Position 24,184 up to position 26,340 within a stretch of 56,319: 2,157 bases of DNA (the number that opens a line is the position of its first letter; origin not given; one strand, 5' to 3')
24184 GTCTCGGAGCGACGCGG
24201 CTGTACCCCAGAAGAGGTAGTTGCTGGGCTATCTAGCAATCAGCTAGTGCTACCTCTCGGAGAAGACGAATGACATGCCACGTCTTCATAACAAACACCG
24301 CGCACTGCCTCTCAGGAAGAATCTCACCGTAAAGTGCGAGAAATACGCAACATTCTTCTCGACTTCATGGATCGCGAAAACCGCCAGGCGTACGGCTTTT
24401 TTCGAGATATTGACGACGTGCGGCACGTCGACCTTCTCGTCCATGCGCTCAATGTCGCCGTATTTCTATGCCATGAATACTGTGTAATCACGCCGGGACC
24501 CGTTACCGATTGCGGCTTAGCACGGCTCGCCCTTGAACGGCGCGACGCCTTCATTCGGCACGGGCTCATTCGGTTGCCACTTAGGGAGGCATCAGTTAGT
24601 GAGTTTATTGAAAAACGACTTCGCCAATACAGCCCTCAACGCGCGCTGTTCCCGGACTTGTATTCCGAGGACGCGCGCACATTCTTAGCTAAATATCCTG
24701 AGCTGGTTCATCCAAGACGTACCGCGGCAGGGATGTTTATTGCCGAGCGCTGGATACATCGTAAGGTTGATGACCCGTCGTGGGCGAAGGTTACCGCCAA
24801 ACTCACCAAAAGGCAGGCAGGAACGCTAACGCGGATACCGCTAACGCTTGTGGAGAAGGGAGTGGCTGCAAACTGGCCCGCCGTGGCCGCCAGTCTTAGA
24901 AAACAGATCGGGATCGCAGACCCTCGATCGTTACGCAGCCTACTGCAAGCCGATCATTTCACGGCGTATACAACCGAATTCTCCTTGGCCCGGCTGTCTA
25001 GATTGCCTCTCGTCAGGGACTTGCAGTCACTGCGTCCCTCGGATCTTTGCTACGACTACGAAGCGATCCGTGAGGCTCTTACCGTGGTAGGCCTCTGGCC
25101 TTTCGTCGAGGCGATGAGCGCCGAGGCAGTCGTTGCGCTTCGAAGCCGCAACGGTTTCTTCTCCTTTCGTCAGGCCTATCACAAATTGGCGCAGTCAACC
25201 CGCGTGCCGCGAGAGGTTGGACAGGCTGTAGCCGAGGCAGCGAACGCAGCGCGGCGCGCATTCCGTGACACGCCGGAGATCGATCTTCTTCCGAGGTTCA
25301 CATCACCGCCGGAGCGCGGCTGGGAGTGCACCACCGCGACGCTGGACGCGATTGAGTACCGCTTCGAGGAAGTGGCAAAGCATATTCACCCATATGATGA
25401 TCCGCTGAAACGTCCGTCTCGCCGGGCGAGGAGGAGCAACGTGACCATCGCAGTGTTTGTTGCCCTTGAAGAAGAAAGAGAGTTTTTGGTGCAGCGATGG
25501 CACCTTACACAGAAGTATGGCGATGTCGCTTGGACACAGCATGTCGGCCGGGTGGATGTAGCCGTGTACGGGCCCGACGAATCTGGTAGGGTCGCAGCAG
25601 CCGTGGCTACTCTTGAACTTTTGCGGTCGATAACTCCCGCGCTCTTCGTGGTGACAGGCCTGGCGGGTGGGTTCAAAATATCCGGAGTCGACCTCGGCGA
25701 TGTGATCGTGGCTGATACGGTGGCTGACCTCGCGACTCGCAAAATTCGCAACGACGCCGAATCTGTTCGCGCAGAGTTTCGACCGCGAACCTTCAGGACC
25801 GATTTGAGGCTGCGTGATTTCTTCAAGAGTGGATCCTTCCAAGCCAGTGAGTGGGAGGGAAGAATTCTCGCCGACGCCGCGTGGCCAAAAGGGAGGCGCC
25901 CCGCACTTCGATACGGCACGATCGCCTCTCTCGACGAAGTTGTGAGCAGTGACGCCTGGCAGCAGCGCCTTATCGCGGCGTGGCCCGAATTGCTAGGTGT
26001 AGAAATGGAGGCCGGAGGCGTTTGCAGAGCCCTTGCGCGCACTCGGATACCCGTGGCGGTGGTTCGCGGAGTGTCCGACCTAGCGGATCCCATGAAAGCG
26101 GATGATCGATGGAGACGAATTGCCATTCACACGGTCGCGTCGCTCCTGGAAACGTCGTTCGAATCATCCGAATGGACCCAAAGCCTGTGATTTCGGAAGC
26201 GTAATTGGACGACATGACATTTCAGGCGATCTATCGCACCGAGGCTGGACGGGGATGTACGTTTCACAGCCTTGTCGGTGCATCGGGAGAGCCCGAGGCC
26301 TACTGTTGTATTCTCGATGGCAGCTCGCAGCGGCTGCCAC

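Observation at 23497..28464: HD / nucleosidase-fusion / orphan NAD-domain / Nudix operon with a convergent P-loop kinase on an integrase-bounded island: candidate undescribed nucleotide-targeting conflict system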

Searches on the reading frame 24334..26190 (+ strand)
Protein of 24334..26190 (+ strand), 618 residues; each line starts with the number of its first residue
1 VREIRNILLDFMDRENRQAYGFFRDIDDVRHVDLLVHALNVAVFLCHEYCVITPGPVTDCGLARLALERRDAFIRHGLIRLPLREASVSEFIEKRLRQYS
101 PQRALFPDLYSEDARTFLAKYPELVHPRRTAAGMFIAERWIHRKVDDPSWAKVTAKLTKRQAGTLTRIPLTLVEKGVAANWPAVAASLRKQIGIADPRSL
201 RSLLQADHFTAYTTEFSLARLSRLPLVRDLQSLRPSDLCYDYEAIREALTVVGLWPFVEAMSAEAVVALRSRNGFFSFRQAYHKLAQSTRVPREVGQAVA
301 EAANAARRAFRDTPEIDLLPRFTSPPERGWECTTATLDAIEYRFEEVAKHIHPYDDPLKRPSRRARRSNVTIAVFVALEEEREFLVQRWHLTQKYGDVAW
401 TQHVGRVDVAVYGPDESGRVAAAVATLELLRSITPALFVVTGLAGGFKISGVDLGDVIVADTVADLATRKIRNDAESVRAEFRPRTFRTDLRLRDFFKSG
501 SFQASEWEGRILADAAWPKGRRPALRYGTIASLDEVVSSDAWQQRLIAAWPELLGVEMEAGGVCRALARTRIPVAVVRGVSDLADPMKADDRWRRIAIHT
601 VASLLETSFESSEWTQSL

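Call 3: search_protein_families(library=pfam, proteins=[window:24334-26190:+], max_evalue=0.01)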
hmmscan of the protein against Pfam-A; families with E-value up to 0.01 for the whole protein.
window:24334-26190:+ (618 aa): 1 family
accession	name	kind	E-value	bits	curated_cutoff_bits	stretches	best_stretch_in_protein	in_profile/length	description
PF01048.26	PNP_UDP_1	-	1.6e-19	70.7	25.1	1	371-602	1-225/233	Phosphorylase superfamily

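Call 4: search_protein_families(library=padloc, proteins=[window:24334-26190:+], max_evalue=0.01)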
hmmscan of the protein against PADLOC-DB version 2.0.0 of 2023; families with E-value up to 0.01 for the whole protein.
window:24334-26190:+ (618 aa): 2 families
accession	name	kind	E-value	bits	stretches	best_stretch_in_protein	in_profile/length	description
PDLC04726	PDC-M60C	-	3.6e-22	76.8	1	406-610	195-399/407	-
PDLC00759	Effector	-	1.6e-14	51.4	1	398-602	281-491/506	PN-superfamily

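Call 7: find_homologous_proteins(query=window:24334-26190:+, max_evalue=0.001)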
Query window:24334-26190:+ (618 aa): 7 proteins with E <= 0.001 among 8000 candidates.
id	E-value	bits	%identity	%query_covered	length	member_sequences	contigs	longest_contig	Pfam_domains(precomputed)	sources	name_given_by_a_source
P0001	0.0e+0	1360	100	98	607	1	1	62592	PF01048.27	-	-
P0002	0.0e+0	1179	86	98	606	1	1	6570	PF01048.27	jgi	jgi:nucleoside phosphorylase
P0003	9.8e-144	498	42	98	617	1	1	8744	PF01048.27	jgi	jgi:nucleoside phosphorylase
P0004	1.1e-134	468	38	98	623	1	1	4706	PF01048.27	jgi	jgi:nucleoside phosphorylase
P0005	7.0e-128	446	39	98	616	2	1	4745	PF01048.27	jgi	-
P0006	8.8e-128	446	40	97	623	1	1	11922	PF01048.27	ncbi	-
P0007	1.1e-124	435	36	98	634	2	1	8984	PF01048.27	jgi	jgi:nucleoside phosphorylase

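Call 8: find_encoding_contigs(protein=P0002, flank=10000)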
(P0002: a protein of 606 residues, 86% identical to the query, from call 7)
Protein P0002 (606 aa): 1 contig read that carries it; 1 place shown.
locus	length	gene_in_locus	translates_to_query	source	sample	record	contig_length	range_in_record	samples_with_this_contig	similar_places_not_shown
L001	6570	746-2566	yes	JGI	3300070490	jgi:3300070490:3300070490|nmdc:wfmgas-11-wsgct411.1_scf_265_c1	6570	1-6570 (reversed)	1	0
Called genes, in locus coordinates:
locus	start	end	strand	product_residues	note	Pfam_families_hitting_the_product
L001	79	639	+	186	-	PF01966:HD (faint), PF13023:HD_3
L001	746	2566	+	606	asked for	PF01048:PNP_UDP_1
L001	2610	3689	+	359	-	-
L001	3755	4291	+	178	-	PF00293:NUDIX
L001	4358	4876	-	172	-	-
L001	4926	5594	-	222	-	PF15956:DUF4760 (weak)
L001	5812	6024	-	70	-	-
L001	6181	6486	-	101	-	-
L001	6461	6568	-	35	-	?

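Call 9: find_encoding_contigs(protein=P0003, flank=10000)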
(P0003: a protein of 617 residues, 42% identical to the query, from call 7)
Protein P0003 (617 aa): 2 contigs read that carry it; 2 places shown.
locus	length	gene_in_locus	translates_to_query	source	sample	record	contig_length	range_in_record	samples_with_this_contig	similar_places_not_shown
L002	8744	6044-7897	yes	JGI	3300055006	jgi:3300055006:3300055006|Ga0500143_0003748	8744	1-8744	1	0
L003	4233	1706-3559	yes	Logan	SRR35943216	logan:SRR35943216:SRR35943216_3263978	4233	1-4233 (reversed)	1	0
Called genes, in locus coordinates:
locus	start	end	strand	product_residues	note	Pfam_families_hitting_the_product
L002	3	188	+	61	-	?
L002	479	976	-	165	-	PF01713:Smr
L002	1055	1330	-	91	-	PF00216:Bac_DNA_binding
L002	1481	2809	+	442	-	PF01590:GAF, PF13185:GAF_2, PF13492:GAF_3 (weak), PF00512:HisKA, PF02518:HATPase_c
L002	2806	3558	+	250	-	PF00702:Hydrolase, PF12710:HAD (weak)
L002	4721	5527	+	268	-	PF12917:YfbR-like (weak), PF13023:HD_3, PF01966:HD (weak)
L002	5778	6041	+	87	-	-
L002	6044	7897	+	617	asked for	PF01048:PNP_UDP_1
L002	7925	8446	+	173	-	-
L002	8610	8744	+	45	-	?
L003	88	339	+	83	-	-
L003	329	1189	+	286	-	PF12917:YfbR-like (weak), PF13023:HD_3, PF01966:HD (weak)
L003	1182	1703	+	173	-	PF13238:AAA_18 (weak)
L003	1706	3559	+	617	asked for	PF01048:PNP_UDP_1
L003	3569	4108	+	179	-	-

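Call 10: find_encoding_contigs(protein=P0006, flank=10000)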
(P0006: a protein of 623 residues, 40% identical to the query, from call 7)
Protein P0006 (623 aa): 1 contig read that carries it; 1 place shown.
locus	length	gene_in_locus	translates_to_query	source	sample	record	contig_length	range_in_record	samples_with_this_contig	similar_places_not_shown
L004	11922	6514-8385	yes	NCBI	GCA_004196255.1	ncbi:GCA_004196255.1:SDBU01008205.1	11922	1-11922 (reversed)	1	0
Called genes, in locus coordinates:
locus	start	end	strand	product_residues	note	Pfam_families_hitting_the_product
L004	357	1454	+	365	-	PF24391:HD-CE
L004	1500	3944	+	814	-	PF13424:TPR_12 (weak), PF24885:TPR_NPHP3 (faint), PF07719:TPR_2 (faint), PF13646:HEAT_2 (faint), PF02985:HEAT (faint)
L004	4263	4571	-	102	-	-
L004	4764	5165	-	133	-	-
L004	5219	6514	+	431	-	PF12917:YfbR-like, PF13023:HD_3, PF01966:HD, PF13238:AAA_18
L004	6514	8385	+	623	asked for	PF01048:PNP_UDP_1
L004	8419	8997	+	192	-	-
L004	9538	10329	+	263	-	-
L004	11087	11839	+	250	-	-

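Call 11: find_encoding_contigs(protein=P0007, flank=10000)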
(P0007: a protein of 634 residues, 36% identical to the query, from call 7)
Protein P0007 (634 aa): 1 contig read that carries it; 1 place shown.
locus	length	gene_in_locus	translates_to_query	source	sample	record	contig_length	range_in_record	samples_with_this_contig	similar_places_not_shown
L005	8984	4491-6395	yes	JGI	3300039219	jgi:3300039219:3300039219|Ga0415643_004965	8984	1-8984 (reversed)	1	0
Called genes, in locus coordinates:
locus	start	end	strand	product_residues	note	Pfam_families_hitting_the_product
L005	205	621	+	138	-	-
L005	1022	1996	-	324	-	PF00294:PfkB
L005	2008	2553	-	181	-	-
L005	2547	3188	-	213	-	PF01725:Ham1p_like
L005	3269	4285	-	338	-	PF00288:GHMP_kinases_N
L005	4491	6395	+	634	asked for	PF01048:PNP_UDP_1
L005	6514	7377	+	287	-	PF02653:BPD_transp_2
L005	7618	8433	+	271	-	PF02653:BPD_transp_2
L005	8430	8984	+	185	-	?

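Call 14: find_related_loci(query=A1, collection=genome_contigs, flank=10000)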
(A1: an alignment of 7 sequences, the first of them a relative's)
Query A1 (607 aa) in genome_contigs; peptide patterns used: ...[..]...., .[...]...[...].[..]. (x = any residue, [..] = any of these).
95 stretches matched a pattern; 25 encode a relative of the query (tblastn E <= 1e-3); 25 distinct loci.
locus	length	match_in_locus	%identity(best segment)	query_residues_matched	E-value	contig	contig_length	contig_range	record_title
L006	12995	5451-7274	37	1-607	4e-111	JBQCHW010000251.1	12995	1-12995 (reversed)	MAG: Solirubrobacterales bacterium isolate bin742 k141_86368, whole genome shotgun sequence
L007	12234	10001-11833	35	6-595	8e-99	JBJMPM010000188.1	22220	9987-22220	MAG: Longimicrobiaceae bacterium isolate 12C16O_48h_50_P10_coass_bin_29 k141_3106122, whole genome shotgun sequence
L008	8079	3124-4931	37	1-596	4e-97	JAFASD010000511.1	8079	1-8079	MAG: Acidobacteriaceae bacterium isolate CP_BM_ER_R8_9 BM_ER_R8_k147_2228321, whole genome shotgun sequence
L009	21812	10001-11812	34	1-594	3e-85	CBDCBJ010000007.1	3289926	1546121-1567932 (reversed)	MAG: Lichenihabitans sp. isolate 6266ff89-871b-48ff-b02f-50d3bbd9bac2 genome assembly, contig: contig_6, whole genome sh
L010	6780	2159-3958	33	1-594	4e-83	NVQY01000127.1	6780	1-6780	MAG: Rhodobacteraceae bacterium isolate NORP181 Contig_source1383C_16440, whole genome shotgun sequence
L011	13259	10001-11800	31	1-596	8e-83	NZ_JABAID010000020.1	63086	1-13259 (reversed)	Novosphingobium sp. ERN07 Scaffold20, whole genome shotgun sequence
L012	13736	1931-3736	34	1-594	8e-80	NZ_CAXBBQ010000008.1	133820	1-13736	MAG: uncultured Sphingosinicella sp. isolate ERR2762155_binner12_Refined_2 ERZ3421563.89, whole genome shotgun sequence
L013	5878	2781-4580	31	1-595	8e-79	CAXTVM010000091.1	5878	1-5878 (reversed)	MAG TPA_asm: uncultured Acetobacteraceae bacterium isolate private_T1904_metawrap_bin.1 genome assembly, contig: private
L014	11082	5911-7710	32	1-595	2e-78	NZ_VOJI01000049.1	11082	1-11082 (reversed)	Puniceibacterium confluentis strain JSSK-17 52765_scaffold49, whole genome shotgun sequence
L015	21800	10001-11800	33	1-595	4e-78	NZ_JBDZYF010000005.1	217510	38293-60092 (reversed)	Ruegeria sp. SCP10 contig00005, whole genome shotgun sequence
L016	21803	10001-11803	30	1-595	1e-75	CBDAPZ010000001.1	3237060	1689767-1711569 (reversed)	MAG: Acetobacteraceae bacterium isolate 9a2ac0a7-21dd-492f-bae3-3dfb2719551e genome assembly, contig: contig_1, whole ge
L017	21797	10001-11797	30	1-595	9e-73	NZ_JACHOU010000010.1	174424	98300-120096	Aminobacter aganoensis strain DSM 7051 Ga0373208_10, whole genome shotgun sequence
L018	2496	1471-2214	43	348-595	2e-66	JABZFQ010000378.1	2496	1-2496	MAG: Desulfobacteraceae bacterium isolate Grevelingen_8MPaII_metabat2.79 scaffold_30574, whole genome shotgun sequence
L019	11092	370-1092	43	361-596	2e-60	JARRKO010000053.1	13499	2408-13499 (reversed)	MAG: Syntrophobacterales bacterium isolate Spart_048_MAG scaffold_2082, whole genome shotgun sequence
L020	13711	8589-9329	43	360-600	3e-58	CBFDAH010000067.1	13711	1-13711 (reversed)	MAG TPA_asm: uncultured Syntrophobacterales bacterium isolate SRR26215690_maxbin2_23 genome assembly, contig: ERZ2507347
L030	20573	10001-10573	26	403-594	2e-8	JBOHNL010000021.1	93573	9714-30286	MAG: Phycisphaerales bacterium isolate H1-B2_metawrap_bin.1 k127_96973, whole genome shotgun sequence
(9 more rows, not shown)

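Call 19: search_protein_representatives(alignment_id=A1)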
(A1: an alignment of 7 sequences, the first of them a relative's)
Query: 7 sequences, 618 profile positions. Proteins with E-value up to 0.001 (for the whole library): 11757; up to 1e-10: 2627; up to 1e-30: 223. The best 150 are listed.
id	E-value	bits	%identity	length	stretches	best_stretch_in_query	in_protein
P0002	6.2e-283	956.5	-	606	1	10-616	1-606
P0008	8.5e-250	847.0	-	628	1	1-614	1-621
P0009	2.7e-234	795.8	-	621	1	1-617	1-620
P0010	3.7e-234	795.4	-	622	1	1-616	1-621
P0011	1.1e-231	787.1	-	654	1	3-617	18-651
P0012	3.6e-227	772.3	-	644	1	1-610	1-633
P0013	4.6e-215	732.3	-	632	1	2-610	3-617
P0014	2.6e-202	690.2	-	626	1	1-614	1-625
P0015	5.6e-199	679.2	-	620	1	1-609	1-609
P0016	1.3e-195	668.0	-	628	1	3-609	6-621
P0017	1.1e-188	645.2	-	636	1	1-609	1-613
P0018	5.5e-182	623.0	-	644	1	3-615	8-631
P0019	1.0e-169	582.5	-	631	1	3-615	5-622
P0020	4.5e-169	580.4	-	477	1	138-615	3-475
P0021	5.5e-168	576.8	-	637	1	2-616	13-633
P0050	3.2e-110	386.0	-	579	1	363-607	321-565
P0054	3.0e-103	363.0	-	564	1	308-610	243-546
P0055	2.3e-102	360.0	-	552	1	292-609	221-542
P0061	1.4e-98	347.5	-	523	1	2-388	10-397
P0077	1.4e-83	297.9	-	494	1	3-349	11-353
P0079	1.9e-82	294.2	-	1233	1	373-609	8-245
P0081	5.7e-82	292.6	-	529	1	3-378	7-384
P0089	1.0e-78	281.9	-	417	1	365-614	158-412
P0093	1.8e-76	274.5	-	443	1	372-606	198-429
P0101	5.5e-73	263.0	-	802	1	3-348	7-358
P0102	2.6e-72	260.7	-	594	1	341-609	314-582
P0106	1.4e-70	255.0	-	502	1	360-608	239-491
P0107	3.2e-70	253.8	-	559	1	3-325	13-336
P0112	5.5e-68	246.5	-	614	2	3-302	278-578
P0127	1.2e-62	228.9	-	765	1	1-291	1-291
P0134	1.0e-57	212.6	-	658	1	368-608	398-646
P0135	1.5e-57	212.0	-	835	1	1-357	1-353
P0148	3.5e-52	194.3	-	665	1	2-305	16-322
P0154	4.1e-51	190.7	-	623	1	3-302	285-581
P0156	1.0e-50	189.4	-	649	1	329-607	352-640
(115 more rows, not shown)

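Call 21: search_protein_families(library=pfam, proteins=[P0061, P0077, P0081, P0101, P0107, P0127, P0135, P0112, P0154, P0148], max_evalue=0.001)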
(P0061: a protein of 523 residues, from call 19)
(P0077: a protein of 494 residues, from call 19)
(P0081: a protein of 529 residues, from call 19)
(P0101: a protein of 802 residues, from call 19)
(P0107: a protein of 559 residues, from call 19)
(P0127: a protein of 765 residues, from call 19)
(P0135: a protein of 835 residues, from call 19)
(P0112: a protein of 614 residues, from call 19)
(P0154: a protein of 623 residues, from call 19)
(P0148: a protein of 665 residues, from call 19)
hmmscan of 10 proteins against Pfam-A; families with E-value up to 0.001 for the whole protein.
P0061 (523 aa): 0 families

P0077 (494 aa): 0 families

P0081 (529 aa): 1 family
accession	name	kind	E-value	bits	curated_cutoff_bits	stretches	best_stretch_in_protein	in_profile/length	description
PF10137.14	CAP12-PCTIR_TIR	-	9.7e-28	97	24.7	1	382-501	2-117/119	CAP12/Pycsar effector protein, TIR domain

P0101 (802 aa): 3 families
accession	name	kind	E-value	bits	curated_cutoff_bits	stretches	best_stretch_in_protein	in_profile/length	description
PF20706.3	GT4-conflict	-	5.5e-111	371.7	26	1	392-770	1-383/385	Family 4 Glycosyltransferase in conflict systems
PF13692.12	Glyco_trans_1_4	-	5.7e-13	49.8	27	1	589-743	3-141/142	Glycosyl transferases group 1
PF00534.26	Glycos_transf_1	-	4.4e-12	46.3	26.4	1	591-745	19-159/172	Glycosyl transferases group 1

P0107 (559 aa): 2 families
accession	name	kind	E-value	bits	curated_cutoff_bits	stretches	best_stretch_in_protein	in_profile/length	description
PF13676.11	TIR_2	-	7.6e-10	39.8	28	1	394-496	1-92/122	TIR domain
PF01582.25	TIR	-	5.5e-07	30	21.3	1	396-495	3-96/179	TIR domain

P0127 (765 aa): 0 families

P0135 (835 aa): 5 families
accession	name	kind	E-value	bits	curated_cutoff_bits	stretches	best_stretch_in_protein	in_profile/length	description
PF07992.20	Pyr_redox_2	-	2.5e-07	30.9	26.1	1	449-636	2-157/291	Pyridine nucleotide-disulphide oxidoreductase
PF01266.30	DAO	-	3.9e-06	27.1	27.9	1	449-502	1-55/353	FAD dependent oxidoreductase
PF13450.12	NAD_binding_8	-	8.9e-06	26.3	21.9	1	452-480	1-29/68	NAD(P)-binding Rossmann-like domain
PF13738.12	Pyr_redox_3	-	0.00018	21.3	30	0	517-598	201-276/305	Pyridine nucleotide-disulphide oxidoreductase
PF01262.27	AlaDh_PNT_C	-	0.00081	19.3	23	0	446-493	27-75/214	Alanine dehydrogenase/PNT, C-terminal domain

P0112 (614 aa): 1 family
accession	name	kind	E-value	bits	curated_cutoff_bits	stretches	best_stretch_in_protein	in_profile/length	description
PF01048.26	PNP_UDP_1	-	1.1e-14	54.9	25.1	1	8-251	2-228/233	Phosphorylase superfamily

P0154 (623 aa): 1 family
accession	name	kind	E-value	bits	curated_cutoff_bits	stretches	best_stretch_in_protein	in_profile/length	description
PF14130.12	Cap4_nuclease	-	2.1e-19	70.9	26.2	1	28-190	1-157/200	Cap4, dsDNA endonuclease domain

P0148 (665 aa): 1 family
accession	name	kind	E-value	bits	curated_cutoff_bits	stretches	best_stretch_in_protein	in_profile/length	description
PF24390.1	PRTase-CE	-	2.2e-39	136.3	27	1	421-659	2-253/253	PRTase-CE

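Call 30: predict_structure(alignment_id=A2)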
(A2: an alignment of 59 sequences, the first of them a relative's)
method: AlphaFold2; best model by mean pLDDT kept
length: 607 residues; sequences in the alignment: 59
mean_pLDDT: 92.2   pTM: 0.63
mean pLDDT of the five models: 92.2, 92.0, 91.8, 91.1, 90.8
residues with pLDDT >= 90: 496; 70-90: 84; 50-70: 19; < 50: 8
segments of 3 or more residues with pLDDT < 50: 348-355
pLDDT, mean of each block of 10 residues (from residue 1): 90 94 96 96 94 98 98 95 96 95 96 96 96 87 92 97 97 96 91 91 92 73 78 96 95 98 98 93 94 97 89 88 97 98 60 58 97 97 88 96 95 95 95 96 97 88 74 94 96 96 93 97 89 91 97 95 98 75 96 97 92
secondary structure, 60 per line:
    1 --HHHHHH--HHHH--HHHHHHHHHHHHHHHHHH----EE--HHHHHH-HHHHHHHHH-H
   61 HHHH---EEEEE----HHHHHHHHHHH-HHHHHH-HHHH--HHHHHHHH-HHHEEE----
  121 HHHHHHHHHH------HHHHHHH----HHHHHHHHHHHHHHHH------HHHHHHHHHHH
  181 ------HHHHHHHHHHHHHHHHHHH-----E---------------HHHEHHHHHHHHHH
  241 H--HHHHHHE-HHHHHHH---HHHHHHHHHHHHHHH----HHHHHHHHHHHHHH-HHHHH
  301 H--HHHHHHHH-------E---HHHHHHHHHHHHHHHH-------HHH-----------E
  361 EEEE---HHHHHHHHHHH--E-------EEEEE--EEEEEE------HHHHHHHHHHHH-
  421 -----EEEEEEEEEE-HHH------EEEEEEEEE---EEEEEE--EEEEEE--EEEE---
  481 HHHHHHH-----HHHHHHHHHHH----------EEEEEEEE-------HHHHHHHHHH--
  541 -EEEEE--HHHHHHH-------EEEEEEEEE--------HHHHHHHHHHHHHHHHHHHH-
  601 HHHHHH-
elements in order: H3-8 H11-14 H17-34 H43-48 H50-58 H60-64 E68-72 H77-87 H89-94 H96-99 H102-109 E114-116 H121-130 H137-143 H148-163 H170-180 H187-205 H231-241 H244-249 H252-258 H262-276 H281-294 H296-301 H304-311 H323-338 E360-364 H368-378 E389-393 E396-401 H408-419 E426-435 E446-454 E458-463 E466-471 E474-477 H481-487 H493-503 E514-521 H529-538 E542-546 H549-555 E563-571 H580-599 H601-606

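Call 33: fold_search(model_id=the predicted structure, library=pdb)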
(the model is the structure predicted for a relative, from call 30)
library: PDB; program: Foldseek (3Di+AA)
matches with E <= 10: 1137; with E <= 0.001: 662
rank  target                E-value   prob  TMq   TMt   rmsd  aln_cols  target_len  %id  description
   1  4wkb_A                2.7e-13  1.00  0.30  0.74   5.7       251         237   23  Crystal structure of Vibrio cholerae 5'-methylthioadenosine/S-adenosyl homocysteine nucleosidase (MTAN) complexed with (released 2015-08-19)
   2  4f2p_B                3.1e-13  1.00  0.32  0.75   5.8       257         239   22  Crystal structure of 5'-methylthioadenosine/S-adenosylhomocysteine nucleosidase from Salmonella enterica with diEtglyc (released 2013-05-01)
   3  3dp9_C                3.3e-13  1.00  0.30  0.73   6.0       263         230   22  Crystal structure of Vibrio cholerae 5'-methylthioadenosine/S-adenosyl homocysteine nucleosidase (MTAN) complexed with (released 2009-03-10)
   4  4x24_A                4.8e-13  1.00  0.30  0.74   5.7       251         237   22  Crystal structure of Vibrio cholerae 5'-methylthioadenosine/S-adenosyl homocysteine nucleosidase (MTAN) complexed with (released 2015-08-19)
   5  4f2w_B                6.1e-13  1.00  0.31  0.75   5.6       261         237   23  Crystal structure of 5'-methylthioadenosine/S-adenosylhomocysteine nucleosidase from Salmonella enterica with methyl-t (released 2013-05-01)
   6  3dp9_A                8.1e-13  1.00  0.30  0.74   6.5       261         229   21  Crystal structure of Vibrio cholerae 5'-methylthioadenosine/S-adenosyl homocysteine nucleosidase (MTAN) complexed with (released 2009-03-10)
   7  4f1w_B                8.1e-13  1.00  0.30  0.75   6.5       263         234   21  Crystal structure of 5'-methylthioadenosine/S-adenosylhomocysteine nucleosidase from Salmonella enterica with Adenine (released 2013-05-01)
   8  4f3c_A                1.2e-12  1.00  0.31  0.78   5.5       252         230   22  Crystal structure of 5'-methylthioadenosine/S-adenosylhomocysteine nucleosidase from Salmonella enterica with butyl-th (released 2013-05-01)
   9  3bl6                  1.2e-12  1.00  0.30  0.75   5.8       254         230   23  Crystal structure of Staphylococcus aureus 5'-methylthioadenosine/S-adenosylhomocysteine nucleosidase in complex with fo (released 2008-06-10)
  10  4g89_A                1.3e-12  1.00  0.31  0.76   5.9       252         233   22  Crystal structure of k. pneumoniae mta/adohcy nucleosidase in complex with fragmented s-adenosyl-l-homocysteine (released 2012-09-19)
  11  1nc3_A                1.4e-12  1.00  0.30  0.74   6.3       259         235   21  Crystal structure of E. coli MTA/AdoHcy nucleosidase complexed with formycin A (FMA) (released 2003-03-25)
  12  6dyu_A                1.6e-12  1.00  0.31  0.75   5.4       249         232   19  Crystal structure of Helicobacter pylori 5'-methylthioadenosine/S-adenosyl homocysteine nucleosidase (MTAN) complexed  (released 2019-03-20)
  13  4yml                  1.8e-12  1.00  0.31  0.76   5.7       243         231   22  Crystal structure of Escherichia coli 5'-methylthioadenosine/S-adenosyl homocysteine nucleosidase (MTAN) complexed with  (released 2015-08-26)
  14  1nc1_A                1.9e-12  1.00  0.31  0.76   5.5       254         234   21  Crystal structure of E. coli MTA/AdoHcy nucleosidase complexed with 5'-methylthiotubercidin (MTH) (released 2003-11-25)
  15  1z5o_A                1.9e-12  1.00  0.31  0.75   5.5       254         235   20  Crystal structure of MTA/AdoHcy nucleosidase Asp197Asn mutant complexed with 5'-methylthioadenosine (released 2005-10-04)
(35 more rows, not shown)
